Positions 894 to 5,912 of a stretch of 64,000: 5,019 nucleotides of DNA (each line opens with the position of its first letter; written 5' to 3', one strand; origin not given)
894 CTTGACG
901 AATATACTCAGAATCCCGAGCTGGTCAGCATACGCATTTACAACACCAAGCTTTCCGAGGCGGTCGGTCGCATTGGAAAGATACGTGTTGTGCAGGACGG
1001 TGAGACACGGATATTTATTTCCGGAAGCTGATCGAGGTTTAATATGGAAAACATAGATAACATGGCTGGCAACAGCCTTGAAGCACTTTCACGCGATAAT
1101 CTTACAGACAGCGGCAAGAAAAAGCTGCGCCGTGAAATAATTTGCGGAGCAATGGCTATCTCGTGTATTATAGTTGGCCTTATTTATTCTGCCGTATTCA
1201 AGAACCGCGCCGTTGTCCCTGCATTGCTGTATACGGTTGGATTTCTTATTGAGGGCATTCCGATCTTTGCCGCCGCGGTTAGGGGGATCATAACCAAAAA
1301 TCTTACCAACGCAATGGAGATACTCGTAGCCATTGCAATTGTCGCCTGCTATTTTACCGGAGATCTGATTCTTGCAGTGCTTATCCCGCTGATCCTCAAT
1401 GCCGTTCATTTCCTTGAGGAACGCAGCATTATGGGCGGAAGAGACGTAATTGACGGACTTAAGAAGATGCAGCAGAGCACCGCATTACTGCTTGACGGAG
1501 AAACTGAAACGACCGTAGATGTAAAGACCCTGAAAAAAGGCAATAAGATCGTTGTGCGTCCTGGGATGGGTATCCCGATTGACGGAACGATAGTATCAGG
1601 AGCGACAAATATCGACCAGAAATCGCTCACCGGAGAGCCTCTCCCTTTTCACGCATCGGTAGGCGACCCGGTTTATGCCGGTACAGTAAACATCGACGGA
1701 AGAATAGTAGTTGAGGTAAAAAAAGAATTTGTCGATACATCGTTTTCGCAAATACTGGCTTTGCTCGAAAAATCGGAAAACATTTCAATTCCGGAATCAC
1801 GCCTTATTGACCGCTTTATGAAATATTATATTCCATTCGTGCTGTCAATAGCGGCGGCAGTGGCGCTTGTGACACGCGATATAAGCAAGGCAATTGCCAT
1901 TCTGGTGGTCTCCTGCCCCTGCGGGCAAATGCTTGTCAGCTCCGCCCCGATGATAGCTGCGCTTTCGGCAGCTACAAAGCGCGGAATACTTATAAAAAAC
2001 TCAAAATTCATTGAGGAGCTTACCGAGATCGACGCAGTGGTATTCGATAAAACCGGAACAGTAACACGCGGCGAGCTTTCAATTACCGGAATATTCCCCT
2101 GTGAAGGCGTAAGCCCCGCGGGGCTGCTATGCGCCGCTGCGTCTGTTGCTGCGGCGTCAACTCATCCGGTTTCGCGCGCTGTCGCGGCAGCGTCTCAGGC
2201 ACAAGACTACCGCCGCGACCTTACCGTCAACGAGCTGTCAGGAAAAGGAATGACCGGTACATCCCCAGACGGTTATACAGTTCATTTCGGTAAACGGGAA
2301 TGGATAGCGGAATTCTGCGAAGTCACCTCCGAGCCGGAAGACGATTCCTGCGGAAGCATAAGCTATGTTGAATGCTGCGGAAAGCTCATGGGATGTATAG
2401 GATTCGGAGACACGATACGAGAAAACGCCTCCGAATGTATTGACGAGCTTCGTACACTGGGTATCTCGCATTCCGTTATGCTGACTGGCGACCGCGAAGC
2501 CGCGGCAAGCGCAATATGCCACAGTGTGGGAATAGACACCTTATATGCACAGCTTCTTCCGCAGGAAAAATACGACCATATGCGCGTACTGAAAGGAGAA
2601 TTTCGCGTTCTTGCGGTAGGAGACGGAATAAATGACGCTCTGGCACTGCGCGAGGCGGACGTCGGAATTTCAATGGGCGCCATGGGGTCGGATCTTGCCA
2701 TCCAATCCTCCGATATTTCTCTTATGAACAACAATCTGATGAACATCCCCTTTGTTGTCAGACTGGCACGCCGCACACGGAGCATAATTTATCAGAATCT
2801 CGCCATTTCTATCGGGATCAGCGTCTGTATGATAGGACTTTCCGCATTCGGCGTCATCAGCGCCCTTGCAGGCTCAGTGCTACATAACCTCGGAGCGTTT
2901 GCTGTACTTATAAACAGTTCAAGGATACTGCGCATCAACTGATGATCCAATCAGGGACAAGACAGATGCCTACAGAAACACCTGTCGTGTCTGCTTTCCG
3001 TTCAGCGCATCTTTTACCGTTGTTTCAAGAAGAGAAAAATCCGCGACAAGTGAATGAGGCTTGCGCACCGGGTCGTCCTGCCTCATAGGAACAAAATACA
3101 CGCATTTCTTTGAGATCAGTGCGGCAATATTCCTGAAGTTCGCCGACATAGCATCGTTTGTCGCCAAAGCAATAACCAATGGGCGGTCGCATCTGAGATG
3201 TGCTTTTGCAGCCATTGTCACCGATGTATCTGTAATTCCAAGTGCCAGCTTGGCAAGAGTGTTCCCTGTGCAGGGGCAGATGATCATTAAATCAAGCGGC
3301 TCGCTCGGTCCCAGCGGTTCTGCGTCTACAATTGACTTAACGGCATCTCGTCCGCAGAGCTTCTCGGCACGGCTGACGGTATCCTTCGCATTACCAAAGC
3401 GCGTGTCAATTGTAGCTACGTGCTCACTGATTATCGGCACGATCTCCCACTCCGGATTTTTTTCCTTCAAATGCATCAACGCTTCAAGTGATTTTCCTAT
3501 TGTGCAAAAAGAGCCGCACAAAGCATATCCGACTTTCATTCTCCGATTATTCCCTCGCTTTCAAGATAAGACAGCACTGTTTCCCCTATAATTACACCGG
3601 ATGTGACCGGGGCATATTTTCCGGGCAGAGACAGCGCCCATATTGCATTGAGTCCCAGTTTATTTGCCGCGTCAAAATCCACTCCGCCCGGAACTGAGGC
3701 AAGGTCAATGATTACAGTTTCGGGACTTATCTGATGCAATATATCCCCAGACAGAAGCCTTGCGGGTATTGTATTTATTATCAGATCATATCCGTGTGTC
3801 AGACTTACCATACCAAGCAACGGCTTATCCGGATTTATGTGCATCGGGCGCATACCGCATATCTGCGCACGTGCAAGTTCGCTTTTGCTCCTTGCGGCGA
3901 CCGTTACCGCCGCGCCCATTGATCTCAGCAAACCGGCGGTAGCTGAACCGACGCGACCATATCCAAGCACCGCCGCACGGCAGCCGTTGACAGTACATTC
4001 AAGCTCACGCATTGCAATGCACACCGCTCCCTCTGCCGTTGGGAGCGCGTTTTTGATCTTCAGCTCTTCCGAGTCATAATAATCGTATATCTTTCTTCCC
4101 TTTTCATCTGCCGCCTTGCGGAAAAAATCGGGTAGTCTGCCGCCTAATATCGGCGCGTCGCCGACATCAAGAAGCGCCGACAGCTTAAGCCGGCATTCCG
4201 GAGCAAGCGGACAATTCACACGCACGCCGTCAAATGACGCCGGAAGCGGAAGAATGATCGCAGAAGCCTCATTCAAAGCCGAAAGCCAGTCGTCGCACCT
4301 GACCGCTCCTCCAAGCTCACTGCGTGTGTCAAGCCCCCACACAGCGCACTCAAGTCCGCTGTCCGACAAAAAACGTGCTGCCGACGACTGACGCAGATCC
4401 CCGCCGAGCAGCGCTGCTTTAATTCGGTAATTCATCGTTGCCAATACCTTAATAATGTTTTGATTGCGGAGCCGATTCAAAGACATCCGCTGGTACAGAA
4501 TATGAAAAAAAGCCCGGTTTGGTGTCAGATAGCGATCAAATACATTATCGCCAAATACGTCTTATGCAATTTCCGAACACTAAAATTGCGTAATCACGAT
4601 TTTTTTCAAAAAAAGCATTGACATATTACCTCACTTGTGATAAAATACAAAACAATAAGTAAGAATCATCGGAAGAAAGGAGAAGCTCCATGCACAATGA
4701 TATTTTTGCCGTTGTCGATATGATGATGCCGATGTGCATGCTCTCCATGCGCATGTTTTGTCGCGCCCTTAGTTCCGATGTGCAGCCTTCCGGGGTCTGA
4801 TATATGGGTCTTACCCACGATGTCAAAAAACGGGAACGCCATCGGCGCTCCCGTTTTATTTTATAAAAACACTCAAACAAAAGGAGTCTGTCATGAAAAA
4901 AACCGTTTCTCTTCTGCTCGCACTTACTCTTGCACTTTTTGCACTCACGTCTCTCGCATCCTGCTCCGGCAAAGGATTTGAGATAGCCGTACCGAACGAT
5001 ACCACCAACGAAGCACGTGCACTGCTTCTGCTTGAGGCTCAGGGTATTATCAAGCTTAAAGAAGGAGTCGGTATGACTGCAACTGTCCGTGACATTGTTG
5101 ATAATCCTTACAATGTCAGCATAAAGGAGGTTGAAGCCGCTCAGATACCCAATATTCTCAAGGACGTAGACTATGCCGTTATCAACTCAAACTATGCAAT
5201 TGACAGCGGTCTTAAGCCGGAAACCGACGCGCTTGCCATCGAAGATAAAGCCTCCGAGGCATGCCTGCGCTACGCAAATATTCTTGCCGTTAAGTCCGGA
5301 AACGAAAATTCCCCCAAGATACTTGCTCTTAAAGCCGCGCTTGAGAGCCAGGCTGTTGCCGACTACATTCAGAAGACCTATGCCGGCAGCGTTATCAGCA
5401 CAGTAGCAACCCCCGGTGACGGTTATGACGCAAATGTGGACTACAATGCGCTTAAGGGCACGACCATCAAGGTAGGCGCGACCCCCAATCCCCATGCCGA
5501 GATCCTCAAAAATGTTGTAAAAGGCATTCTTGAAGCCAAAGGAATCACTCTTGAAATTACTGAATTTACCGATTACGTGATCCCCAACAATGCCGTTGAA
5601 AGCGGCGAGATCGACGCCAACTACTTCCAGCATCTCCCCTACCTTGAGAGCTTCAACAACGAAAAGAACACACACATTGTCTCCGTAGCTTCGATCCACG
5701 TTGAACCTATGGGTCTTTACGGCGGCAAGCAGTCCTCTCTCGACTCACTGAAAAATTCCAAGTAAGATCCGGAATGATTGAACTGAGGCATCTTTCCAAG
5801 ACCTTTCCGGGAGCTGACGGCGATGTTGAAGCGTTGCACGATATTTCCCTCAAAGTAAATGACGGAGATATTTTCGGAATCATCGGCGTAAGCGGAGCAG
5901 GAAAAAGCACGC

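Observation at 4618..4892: Met-codon-rich leader ORF plus intrinsic terminator upstream of metQNI: candidate ribosome-mediated methionine attenuator instead of an S-box or T-box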

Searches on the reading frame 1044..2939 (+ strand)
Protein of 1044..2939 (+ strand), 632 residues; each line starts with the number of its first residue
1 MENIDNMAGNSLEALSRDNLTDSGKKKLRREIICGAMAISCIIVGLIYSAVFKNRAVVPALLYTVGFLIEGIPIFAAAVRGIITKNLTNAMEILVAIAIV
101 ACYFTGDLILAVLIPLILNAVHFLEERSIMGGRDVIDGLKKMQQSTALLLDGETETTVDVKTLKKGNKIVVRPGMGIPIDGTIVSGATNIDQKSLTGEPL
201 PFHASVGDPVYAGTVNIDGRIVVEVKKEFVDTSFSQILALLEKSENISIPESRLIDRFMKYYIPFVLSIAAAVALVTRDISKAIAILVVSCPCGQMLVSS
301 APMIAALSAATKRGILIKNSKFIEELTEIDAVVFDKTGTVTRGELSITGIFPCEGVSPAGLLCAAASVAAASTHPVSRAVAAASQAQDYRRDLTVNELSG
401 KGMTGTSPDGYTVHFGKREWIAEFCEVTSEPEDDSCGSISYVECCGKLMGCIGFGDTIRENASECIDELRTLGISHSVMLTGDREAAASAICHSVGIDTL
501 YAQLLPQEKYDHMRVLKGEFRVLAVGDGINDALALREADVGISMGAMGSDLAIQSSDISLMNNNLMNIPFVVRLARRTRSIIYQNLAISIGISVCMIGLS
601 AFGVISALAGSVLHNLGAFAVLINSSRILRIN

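Call 8: search_protein_families(library=pfam, proteins=[window:1044-2939:+])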
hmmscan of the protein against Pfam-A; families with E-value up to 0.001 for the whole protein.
window:1044-2939:+ (632 aa): 2 families
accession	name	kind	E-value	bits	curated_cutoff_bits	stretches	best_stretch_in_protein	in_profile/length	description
PF00122.25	E1-E2_ATPase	-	2.2e-40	138.5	28.1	1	141-312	1-180/181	E1-E2 ATPase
PF00702.32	Hydrolase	-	2.4e-23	83.9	26.4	1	329-539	1-191/191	haloacid dehalogenase-like hydrolase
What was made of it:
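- A P-type ATPase gene lies upstream at 1044-2942 (call 8).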

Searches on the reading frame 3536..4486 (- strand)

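Call 8: search_protein_families(library=pfam, proteins=[window:3536-4486:-])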
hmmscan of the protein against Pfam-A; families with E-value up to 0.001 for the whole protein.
window:3536-4486:- (316 aa): 5 families
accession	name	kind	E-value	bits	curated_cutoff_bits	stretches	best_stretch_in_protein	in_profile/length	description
PF16924.11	DpaA_N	-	1.8e-18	67.2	29.2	1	25-137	3-116/116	Dipicolinate synthase subunit A N-terminal domain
PF01262.27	AlaDh_PNT_C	-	7e-07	29.3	23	1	165-268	22-134/214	Alanine dehydrogenase/PNT, C-terminal domain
PF03435.24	Sacchrp_dh_NADP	-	0.00018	22.3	25.1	1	173-243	3-79/129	Saccharopine dehydrogenase NADP binding domain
PF02826.25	2-Hacid_dh_C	-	0.00022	21.1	25.1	1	165-206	33-74/178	D-isomer specific 2-hydroxyacid dehydrogenase, NAD binding domain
PF07991.19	KARI_N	-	0.00029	20.9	20.6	1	168-217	4-54/165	Acetohydroxy acid isomeroreductase, NADPH-binding domain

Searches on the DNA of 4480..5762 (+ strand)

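Call 4: search_rna_families(source=window, start=4480, end=4960, threshold=evalue, max_evalue=10, show_alignments=3)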
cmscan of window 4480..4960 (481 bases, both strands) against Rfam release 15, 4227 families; matches with E-value up to 10: 8.
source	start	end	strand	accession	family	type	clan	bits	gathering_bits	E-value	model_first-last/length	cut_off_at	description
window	4627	4712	+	RF04327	snoMe28S-A3420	Gene; snRNA; snoRNA; CD-box;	-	23.2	60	2.1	1-98/98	no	Drosophila C/D box small nucleolar RNA snoMe28S-A3420 family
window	4786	4859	-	RF01730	Termite-leu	Cis-reg;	-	18.4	51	0.22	1-78/78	no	Termite-leu RNA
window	4580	4624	-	RF01378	CRISPR-DR65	Gene; CRISPR;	-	18.4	43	3.6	1-37/37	no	CRISPR RNA direct repeat element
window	4821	4927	-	RF02029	sraA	Gene; sRNA;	-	18.3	56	3.2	1-95/95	no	sraA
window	4820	4876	-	RF02066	STnc320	Gene; sRNA;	-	16.9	50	1.4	1-55/55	no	Salmonella enterica sRNA STnc320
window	4817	4865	+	RF02907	patAB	Cis-reg; leader;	-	16.4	92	8.7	1-57/57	no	patAB leader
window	4885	4953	+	RF01426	snoR126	Gene; snRNA; snoRNA; CD-box;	-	16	39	4.3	1-101/101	no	small nucleolar RNA snoR126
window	4512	4552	-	RF01122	sR39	Gene; snRNA; snoRNA; CD-box;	-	9.5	50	9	1-56/56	no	Small nucleolar RNA sR39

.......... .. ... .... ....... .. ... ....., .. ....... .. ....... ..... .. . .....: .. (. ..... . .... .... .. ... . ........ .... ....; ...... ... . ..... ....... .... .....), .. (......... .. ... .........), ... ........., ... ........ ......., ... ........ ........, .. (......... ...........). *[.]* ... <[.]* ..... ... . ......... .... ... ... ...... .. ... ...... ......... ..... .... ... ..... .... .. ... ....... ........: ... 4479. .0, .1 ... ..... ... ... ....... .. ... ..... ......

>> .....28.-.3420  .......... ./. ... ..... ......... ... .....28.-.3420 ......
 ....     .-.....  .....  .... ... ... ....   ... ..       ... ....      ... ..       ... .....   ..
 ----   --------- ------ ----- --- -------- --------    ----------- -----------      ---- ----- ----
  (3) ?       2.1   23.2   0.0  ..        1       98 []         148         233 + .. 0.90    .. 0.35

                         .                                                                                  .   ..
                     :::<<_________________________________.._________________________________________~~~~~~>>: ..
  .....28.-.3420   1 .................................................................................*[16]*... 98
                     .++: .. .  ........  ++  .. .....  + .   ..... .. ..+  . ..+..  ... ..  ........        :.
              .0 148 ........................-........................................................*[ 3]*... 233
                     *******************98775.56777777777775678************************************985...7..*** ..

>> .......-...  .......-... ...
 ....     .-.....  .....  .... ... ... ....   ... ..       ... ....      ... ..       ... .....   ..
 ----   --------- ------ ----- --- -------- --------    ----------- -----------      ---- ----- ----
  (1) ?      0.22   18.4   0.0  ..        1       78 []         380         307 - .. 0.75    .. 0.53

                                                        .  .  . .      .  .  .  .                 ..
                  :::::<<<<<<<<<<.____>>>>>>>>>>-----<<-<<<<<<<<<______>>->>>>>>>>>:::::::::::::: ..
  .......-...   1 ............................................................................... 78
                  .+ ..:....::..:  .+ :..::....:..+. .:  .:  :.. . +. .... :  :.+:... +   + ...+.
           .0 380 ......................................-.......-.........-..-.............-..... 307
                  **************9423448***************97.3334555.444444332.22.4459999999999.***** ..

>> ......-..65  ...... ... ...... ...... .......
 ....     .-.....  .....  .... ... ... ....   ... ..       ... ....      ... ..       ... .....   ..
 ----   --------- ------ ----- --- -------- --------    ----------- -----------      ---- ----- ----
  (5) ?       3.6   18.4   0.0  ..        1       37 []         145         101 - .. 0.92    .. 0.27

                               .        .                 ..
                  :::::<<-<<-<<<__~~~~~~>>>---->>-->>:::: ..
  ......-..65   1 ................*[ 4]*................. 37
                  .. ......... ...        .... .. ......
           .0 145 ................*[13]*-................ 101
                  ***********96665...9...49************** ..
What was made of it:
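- On SAM riboswitches (SAM-I to SAM-VI, SAM/SAH): None appears at E<=10 in 4480-4960 (call 4).
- Checked: Nothing credible appears at E<=10 in 4480-4960, with no SAM or T-box family listed (call 4).
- Tried and rejected: Low-threshold Rfam scan: only chance-level hits to snoRNA, CRISPR-DR and Termite-leu on the wrong strand (call 4).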

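Call 17: search_rna_families(sources=[L001, L003, L007, L009, L015, L017, L019, L022, L023, L024, L025, L026, L029, L034, L037, L038, L045, L071], threshold=gathering)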
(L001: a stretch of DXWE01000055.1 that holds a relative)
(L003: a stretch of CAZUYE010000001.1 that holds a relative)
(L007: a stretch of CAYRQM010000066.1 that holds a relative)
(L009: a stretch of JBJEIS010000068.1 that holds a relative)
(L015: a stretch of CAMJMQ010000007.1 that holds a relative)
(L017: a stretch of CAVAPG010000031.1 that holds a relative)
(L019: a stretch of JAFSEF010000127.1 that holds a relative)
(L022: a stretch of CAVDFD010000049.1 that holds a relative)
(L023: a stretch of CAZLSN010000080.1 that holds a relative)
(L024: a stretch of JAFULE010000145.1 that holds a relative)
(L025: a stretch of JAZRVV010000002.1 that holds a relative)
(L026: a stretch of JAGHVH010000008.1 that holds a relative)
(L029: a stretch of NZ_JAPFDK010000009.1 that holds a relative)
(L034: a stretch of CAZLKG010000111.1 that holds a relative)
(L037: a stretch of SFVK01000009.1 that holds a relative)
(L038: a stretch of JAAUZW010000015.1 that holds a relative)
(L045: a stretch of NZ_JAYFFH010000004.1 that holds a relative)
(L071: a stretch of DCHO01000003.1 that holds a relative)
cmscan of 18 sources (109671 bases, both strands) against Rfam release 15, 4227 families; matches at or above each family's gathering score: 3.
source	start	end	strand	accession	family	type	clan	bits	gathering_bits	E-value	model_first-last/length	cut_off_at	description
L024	2554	2821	+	RF00230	T-box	Cis-reg; leader;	-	103.5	93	1.7e-21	1-219/219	no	T-box leader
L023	22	138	+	RF00001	5S_rRNA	Gene; rRNA;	CL00113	87.6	38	3.8e-17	1-120/120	no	5S ribosomal RNA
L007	4572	4652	+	RF00005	tRNA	Gene; tRNA;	CL00001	38.9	29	0.00019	1-68/71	3'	tRNA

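Call 58: search_rna_families(source=L024, start=2450, end=2940, threshold=gathering, show_alignments=1)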
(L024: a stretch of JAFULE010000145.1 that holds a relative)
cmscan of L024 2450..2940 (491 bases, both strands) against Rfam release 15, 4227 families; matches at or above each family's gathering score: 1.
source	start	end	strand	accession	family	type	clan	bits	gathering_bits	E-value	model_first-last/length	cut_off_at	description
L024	2554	2821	+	RF00230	T-box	Cis-reg; leader;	-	103.5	93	7.4e-24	1-219/219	no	T-box leader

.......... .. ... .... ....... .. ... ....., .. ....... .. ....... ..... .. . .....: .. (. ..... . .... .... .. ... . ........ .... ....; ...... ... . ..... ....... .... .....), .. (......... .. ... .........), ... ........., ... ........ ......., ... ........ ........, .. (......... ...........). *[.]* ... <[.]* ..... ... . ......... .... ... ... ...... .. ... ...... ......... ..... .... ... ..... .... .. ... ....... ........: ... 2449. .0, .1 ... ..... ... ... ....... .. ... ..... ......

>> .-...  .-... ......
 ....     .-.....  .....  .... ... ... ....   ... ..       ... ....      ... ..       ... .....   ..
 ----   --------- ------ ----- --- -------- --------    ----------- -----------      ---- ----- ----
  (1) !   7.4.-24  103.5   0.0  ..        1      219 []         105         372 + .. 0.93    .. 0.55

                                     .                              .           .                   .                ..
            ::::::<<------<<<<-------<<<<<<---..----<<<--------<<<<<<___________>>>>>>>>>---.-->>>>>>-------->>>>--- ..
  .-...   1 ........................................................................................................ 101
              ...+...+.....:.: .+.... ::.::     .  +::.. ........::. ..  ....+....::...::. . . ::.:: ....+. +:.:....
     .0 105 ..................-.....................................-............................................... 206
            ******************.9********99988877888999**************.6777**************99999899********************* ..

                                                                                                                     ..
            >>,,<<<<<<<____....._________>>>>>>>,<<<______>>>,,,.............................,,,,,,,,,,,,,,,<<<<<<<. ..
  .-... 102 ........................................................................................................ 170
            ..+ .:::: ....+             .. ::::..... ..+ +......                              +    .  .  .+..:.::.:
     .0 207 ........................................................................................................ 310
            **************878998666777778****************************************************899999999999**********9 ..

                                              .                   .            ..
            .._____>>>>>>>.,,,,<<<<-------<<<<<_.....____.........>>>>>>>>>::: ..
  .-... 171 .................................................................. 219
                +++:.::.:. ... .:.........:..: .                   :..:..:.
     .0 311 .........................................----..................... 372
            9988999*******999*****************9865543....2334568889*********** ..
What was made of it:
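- On T-box leader: As a positive control, the same search finds a T-box at 103.5 bits in L024 (calls 17, 58).
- Closest known: Met-specific T-box and SAM-I. Same: A T-box sits at the equivalent place in L024 (calls 17, 58).
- Checked: The same tool does find a T-box in related locus L024 (calls 17, 58), so the negative result is meaningful.
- Same signal, different sensor: a T-box (103.5 bits) occupies this place in L024 (calls 17, 58). A T-box that has an AUG next to the GAA of its specifier loop (register ambiguous by one base) replaces the leader in L024 (call 58).
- Tried and rejected: GAA-A-AUG-G reads as AUG or as AAU depending on the register (call 58).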
